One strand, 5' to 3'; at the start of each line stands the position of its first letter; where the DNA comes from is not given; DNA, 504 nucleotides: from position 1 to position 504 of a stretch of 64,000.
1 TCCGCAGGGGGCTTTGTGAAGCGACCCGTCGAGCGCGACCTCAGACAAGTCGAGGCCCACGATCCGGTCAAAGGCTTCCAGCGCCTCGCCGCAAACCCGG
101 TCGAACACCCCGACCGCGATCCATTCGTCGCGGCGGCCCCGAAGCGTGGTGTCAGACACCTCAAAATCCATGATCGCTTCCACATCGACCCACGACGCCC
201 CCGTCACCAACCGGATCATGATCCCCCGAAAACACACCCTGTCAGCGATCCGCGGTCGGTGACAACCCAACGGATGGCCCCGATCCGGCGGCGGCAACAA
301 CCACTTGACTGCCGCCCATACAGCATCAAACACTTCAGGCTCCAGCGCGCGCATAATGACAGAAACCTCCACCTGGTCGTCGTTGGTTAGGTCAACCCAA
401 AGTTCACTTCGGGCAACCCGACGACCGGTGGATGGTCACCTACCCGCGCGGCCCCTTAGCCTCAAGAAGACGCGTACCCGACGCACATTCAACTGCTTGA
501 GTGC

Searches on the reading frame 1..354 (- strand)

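Call 10: search_protein_families(library=pfam, proteins=[window:1-354:-], max_evalue=0.01)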
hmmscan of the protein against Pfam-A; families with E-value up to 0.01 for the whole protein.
seq(118 aa): 1 family
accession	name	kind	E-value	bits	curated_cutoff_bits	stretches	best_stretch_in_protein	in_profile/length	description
PF13340.11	DUF4096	-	6.9e-12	45.9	34.3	1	10-87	3-75/76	Putative transposase of IS4/5 family (DUF4096)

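Call 11: search_protein_families(library=ncbifam, proteins=[window:1-354:-], max_evalue=0.01)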
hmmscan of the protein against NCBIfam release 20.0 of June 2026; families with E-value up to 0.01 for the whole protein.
seq(118 aa): 1 family
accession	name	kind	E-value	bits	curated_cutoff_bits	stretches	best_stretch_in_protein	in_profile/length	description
NF033580.1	transpos_IS5_3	equivalog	6.1e-12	45.6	110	1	8-115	5-101/258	IS5 family transposase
